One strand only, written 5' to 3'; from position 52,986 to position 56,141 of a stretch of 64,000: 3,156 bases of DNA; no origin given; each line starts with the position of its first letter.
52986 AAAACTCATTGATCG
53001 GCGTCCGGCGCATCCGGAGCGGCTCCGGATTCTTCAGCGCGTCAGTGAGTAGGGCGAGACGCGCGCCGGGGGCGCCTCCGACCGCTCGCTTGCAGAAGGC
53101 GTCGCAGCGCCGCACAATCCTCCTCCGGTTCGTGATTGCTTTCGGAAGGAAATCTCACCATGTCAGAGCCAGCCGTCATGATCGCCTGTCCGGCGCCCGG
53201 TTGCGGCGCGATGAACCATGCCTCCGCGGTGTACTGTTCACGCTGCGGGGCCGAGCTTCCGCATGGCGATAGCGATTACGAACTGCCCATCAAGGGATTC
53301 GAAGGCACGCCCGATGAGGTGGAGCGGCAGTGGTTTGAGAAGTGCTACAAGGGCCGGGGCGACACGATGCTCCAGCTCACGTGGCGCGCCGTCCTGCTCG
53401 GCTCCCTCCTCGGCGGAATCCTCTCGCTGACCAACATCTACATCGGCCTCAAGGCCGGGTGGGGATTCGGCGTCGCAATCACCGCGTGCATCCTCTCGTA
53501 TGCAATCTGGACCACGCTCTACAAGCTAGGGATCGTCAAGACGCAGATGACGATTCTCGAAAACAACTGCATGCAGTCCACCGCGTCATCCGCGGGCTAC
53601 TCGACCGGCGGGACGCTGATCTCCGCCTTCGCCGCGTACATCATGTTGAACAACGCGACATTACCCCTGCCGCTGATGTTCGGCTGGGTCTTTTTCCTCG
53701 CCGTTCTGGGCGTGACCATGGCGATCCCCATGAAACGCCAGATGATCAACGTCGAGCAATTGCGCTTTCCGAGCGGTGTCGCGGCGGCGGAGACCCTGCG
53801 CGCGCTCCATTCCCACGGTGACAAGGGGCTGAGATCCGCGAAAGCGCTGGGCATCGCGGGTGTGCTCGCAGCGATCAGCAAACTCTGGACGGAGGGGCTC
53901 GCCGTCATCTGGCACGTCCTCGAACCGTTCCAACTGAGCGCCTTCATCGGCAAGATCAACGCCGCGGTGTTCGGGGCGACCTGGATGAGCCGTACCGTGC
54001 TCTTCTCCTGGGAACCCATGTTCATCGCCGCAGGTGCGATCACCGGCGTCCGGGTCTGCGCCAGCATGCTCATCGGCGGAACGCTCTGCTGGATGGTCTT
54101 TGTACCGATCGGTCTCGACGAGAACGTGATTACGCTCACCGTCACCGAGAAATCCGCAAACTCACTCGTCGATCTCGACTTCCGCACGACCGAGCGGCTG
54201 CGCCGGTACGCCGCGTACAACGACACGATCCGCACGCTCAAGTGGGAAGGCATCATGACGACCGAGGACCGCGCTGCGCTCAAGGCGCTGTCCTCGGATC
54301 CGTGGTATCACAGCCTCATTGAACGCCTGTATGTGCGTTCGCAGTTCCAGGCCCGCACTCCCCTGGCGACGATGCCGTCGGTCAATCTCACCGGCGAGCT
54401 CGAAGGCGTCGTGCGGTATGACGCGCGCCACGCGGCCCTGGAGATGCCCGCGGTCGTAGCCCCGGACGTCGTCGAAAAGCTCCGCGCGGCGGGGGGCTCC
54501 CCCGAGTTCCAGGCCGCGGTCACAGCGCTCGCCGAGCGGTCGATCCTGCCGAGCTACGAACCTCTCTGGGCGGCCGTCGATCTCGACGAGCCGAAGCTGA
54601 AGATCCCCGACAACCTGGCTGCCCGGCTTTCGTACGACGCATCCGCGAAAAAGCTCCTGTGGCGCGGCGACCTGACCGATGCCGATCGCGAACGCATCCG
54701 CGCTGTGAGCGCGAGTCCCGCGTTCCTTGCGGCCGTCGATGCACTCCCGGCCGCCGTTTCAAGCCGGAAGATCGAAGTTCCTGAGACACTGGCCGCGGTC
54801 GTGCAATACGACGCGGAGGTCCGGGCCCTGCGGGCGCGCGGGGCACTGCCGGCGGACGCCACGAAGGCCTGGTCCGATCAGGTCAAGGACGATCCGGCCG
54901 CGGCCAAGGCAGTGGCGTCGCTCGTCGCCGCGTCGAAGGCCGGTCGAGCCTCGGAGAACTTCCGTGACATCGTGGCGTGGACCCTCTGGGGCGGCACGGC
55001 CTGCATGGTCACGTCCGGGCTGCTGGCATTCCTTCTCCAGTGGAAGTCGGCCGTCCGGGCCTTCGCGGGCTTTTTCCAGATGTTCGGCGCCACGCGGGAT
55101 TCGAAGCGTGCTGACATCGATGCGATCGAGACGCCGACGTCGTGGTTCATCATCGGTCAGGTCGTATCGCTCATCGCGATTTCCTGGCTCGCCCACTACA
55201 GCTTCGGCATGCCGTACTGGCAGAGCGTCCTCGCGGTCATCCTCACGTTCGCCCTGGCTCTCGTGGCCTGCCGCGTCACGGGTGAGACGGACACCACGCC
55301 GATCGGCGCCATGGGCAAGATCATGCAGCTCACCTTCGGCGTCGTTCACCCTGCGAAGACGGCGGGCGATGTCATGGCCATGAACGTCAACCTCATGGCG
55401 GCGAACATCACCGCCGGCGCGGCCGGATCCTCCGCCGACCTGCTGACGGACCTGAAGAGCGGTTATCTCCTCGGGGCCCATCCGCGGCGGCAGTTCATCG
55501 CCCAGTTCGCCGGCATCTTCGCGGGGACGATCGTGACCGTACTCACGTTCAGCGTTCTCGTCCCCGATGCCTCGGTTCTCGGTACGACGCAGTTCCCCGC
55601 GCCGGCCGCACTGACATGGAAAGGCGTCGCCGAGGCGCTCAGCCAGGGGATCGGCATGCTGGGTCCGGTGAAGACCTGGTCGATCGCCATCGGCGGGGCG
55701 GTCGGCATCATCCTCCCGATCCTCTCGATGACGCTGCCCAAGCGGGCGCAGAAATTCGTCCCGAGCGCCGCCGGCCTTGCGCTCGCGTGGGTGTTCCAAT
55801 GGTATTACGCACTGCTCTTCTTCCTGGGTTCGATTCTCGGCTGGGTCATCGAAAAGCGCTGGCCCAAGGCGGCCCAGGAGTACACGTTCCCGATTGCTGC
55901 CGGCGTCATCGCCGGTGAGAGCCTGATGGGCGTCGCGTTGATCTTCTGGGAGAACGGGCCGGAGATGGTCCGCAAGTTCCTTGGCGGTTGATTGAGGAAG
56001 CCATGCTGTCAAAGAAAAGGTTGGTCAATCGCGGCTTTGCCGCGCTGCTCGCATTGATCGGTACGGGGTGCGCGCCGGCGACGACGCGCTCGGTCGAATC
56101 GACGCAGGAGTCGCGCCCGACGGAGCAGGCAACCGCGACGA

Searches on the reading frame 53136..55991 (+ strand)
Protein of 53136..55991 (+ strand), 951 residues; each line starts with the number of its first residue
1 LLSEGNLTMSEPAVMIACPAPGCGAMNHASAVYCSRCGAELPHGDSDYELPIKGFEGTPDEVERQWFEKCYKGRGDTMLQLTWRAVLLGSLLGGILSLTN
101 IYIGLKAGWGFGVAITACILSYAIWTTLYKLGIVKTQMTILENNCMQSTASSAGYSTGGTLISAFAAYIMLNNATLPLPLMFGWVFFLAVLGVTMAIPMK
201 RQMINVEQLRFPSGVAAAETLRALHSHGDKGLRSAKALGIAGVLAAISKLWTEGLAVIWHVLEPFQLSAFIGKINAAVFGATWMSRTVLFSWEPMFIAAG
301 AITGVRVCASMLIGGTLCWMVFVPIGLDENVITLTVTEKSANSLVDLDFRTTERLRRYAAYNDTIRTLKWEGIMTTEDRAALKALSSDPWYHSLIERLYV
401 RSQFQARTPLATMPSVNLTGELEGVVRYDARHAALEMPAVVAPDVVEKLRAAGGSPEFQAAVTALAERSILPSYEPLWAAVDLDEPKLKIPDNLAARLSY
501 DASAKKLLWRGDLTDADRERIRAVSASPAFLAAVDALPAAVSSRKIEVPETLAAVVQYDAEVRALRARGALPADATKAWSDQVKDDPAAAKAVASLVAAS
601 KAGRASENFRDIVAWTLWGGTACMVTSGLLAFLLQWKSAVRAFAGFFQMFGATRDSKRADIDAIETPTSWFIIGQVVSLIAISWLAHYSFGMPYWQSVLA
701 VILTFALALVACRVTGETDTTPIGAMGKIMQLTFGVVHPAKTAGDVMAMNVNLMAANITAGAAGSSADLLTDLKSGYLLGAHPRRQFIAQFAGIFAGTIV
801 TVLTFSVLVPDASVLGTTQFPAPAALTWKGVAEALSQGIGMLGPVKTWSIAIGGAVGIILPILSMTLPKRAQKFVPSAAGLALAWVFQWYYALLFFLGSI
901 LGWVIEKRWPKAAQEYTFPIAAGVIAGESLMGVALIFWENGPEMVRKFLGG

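Call 7: search_protein_families(library=pfam, proteins=[window:53136-55991:+], max_evalue=0.001)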
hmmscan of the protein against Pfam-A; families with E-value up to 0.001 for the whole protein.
window:53136-55991:+ (951 aa): 2 families
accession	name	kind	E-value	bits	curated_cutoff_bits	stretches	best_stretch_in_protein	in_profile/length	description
PF03169.20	OPT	-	3.6e-81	274.1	25.8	2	612-938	284-622/623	OPT oligopeptide transporter protein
PF24463.1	DUF7577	-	0.00094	19.2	28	0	21-42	6-27/27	Domain of unknown function (DUF7577)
